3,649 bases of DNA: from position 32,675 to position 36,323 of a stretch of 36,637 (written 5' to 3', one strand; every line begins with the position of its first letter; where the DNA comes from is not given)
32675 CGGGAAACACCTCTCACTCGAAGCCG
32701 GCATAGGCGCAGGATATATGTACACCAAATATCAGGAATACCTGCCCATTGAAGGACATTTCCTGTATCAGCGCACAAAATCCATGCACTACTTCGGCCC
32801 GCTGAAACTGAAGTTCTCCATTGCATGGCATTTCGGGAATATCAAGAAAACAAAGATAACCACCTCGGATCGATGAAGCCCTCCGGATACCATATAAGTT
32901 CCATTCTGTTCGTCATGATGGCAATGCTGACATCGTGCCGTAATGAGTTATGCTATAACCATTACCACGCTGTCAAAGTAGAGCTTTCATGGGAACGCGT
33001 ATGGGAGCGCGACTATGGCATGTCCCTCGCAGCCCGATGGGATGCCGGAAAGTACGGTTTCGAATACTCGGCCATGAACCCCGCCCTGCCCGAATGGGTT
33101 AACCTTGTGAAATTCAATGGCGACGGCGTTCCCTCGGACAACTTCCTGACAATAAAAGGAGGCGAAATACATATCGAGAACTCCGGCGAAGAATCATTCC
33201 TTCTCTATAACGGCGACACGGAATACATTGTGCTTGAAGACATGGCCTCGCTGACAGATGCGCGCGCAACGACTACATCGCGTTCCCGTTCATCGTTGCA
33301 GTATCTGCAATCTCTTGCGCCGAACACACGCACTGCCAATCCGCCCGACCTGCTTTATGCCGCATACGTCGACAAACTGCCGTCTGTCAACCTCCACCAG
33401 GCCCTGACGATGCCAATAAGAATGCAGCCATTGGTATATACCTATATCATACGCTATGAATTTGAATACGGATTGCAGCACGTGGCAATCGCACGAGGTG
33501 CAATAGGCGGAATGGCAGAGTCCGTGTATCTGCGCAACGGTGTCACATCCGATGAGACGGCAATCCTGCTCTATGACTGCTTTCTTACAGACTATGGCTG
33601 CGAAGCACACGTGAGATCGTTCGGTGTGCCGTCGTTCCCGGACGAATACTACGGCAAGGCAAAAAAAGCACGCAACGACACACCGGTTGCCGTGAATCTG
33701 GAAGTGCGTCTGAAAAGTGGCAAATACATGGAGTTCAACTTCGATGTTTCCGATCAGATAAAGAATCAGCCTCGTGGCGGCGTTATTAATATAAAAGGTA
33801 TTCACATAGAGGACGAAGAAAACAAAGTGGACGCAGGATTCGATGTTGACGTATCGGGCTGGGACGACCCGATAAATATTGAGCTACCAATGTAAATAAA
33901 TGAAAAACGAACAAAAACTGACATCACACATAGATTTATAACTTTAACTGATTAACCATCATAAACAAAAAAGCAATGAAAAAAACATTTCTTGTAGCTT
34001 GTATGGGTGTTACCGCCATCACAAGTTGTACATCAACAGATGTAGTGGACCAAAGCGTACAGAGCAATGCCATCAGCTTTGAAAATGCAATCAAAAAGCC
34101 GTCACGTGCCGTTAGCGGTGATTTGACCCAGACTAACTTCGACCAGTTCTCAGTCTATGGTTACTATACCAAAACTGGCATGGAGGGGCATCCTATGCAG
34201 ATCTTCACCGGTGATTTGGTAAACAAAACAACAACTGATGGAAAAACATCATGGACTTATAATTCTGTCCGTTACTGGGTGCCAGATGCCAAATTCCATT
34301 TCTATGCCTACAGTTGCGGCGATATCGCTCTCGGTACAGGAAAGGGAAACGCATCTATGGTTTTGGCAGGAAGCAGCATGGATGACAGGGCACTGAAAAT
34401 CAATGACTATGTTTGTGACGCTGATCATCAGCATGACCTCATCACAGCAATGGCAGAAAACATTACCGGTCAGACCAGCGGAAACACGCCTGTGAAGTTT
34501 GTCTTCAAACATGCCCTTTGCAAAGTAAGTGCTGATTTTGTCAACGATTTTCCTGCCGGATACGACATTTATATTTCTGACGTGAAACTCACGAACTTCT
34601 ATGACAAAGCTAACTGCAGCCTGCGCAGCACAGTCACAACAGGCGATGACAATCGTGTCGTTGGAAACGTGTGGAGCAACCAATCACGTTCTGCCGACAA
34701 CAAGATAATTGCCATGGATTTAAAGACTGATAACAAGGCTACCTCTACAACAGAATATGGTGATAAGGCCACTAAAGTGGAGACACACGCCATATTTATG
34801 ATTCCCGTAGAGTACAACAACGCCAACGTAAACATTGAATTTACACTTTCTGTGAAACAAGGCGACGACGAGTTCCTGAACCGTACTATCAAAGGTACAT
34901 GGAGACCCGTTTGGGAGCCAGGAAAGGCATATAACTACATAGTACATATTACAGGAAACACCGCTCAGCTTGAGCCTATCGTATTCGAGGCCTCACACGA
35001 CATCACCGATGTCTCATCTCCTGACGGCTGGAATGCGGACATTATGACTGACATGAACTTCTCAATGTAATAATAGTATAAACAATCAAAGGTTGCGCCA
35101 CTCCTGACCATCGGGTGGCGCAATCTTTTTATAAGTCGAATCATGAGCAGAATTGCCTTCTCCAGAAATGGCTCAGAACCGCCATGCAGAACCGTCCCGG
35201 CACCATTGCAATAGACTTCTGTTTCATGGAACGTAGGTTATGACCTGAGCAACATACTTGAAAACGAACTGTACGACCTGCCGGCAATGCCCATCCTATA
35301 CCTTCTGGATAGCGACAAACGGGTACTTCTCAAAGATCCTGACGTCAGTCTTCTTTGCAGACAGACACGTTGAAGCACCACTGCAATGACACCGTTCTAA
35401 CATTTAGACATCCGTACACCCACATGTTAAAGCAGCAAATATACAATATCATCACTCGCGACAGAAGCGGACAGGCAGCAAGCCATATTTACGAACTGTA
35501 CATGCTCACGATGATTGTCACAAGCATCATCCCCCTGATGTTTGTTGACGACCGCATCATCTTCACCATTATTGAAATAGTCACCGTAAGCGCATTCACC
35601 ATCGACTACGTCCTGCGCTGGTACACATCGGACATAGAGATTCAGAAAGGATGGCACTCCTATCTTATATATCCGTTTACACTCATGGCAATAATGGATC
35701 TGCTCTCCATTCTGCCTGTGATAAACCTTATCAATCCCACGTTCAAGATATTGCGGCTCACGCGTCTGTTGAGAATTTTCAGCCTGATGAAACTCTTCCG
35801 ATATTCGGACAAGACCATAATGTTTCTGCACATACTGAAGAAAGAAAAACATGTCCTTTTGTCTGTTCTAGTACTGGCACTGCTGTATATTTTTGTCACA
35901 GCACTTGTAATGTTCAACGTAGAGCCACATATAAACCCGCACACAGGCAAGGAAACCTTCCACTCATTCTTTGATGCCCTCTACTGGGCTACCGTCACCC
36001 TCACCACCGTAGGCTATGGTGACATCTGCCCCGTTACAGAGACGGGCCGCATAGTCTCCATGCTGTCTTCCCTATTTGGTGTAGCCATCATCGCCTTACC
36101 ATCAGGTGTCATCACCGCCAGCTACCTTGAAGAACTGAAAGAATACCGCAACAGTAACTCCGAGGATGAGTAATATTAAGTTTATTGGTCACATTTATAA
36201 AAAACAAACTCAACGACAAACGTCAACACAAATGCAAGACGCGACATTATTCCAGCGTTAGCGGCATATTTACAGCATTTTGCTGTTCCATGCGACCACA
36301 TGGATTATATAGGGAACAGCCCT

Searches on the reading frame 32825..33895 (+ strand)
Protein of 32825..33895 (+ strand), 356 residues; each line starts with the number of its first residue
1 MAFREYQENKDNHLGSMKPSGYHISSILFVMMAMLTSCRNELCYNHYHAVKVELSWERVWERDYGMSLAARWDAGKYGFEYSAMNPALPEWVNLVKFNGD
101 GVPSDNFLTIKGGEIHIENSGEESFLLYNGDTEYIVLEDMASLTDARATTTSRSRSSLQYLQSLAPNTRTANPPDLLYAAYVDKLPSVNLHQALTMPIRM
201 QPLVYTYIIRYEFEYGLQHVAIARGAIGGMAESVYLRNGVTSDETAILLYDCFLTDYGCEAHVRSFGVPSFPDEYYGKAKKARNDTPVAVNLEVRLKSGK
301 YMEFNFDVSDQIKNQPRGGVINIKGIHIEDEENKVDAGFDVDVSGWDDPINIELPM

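Call 49: search_protein_families(library=pfam, proteins=[window:32825-33895:+], max_evalue=0.001)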
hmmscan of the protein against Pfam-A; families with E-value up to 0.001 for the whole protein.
window:32825-33895:+ (356 aa): 1 family
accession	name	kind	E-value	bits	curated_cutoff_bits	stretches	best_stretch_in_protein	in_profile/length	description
PF17145.10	DUF5119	-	6e-26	91.9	27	1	79-249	21-189/191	Domain of unknown function (DUF5119)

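Call 72: search_solved_structures(query=window:32825-33895:+, max_evalue=0.01)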
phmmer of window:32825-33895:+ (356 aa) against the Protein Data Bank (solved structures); distinct sequences matched with E-value up to 0.01: 1.
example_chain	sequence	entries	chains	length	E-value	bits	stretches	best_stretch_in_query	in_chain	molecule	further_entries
5cag_A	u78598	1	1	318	1.6e-08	37.4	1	80-237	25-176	Uncharacterized protein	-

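Call 75: find_homologous_proteins(query=window:32825-33895:+, max_evalue=0.001)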
Query window:32825-33895:+ (356 aa): 995 proteins with E <= 0.001 among 3028 candidates; the best 120 are listed.
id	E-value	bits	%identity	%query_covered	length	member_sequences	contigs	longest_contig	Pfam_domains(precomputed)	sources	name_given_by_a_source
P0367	4.1e-224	761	96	96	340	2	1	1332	PF17145.11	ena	-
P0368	4.4e-165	567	71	96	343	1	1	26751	PF17145.11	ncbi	-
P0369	3.2e-163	561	71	96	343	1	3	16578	PF17145.11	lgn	-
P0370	2.1e-162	558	70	96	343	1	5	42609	PF17145.11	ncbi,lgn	-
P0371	5.0e-161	554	69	96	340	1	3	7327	PF17145.11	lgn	-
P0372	4.5e-159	547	68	94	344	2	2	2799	PF17145.11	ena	-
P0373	1.2e-158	546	69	96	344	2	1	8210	PF17145.11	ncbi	-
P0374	1.5e-157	543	69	94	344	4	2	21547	PF17145.11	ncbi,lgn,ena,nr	ncbi:MAG: DUF5119 domain-containing protein [Muribaculaceae bacterium]|nr:DUF5119 domain-containing 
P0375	6.3e-155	534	67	96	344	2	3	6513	PF17145.11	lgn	-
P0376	1.3e-154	533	66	96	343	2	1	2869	PF17145.11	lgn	-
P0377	4.3e-154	531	68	96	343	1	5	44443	PF17145.11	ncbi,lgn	-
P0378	2.5e-153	529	66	96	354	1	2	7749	PF17145.11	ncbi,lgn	-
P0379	6.9e-153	527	66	96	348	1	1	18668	PF17145.11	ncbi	-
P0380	3.1e-150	518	64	96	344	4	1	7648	PF17145.11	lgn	-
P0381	6.2e-150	517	65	95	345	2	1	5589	PF17145.11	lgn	-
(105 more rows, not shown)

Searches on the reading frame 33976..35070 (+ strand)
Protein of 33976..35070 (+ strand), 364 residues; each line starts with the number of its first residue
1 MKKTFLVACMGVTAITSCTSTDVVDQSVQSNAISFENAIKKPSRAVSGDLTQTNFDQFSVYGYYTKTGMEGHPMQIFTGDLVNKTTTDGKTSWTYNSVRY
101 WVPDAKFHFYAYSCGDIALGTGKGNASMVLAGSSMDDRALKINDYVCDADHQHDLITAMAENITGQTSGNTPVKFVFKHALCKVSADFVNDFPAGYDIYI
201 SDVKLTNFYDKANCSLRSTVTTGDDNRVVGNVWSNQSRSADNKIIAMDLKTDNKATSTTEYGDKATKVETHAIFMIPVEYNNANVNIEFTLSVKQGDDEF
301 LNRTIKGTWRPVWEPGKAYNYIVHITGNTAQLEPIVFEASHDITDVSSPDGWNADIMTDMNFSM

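Call 49: search_protein_families(library=pfam, proteins=[window:33976-35070:+], max_evalue=0.001)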
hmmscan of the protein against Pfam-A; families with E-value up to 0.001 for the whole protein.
window:33976-35070:+ (364 aa): 1 family
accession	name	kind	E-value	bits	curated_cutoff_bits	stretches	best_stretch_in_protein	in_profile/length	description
PF13149.12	Mfa_like_1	-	6.7e-20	72.6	27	1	43-330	1-236/246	Fimbrillin-like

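Call 73: search_solved_structures(query=window:33976-35070:+, max_evalue=0.01)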
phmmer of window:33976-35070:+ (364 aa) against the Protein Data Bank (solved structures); distinct sequences matched with E-value up to 0.01: 0.

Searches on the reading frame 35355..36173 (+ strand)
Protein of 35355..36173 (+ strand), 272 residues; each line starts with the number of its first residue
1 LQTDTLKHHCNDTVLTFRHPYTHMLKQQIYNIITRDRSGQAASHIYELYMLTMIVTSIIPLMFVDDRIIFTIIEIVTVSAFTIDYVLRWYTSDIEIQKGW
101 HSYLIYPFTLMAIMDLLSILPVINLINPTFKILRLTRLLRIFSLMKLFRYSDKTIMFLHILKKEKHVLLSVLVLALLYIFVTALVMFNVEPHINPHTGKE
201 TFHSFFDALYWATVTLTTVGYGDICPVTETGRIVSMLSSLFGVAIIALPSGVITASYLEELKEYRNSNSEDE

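Call 49: search_protein_families(library=pfam, proteins=[window:35355-36173:+], max_evalue=0.001)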
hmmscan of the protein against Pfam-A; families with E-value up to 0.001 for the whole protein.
window:35355-36173:+ (272 aa): 2 families
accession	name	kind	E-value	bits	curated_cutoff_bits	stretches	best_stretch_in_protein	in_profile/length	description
PF00520.37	Ion_trans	-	1.4e-27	96.9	25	1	44-259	2-235/241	Ion transport protein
PF07885.22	Ion_trans_2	-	2.2e-17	63.1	22.5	1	176-254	3-74/79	Ion channel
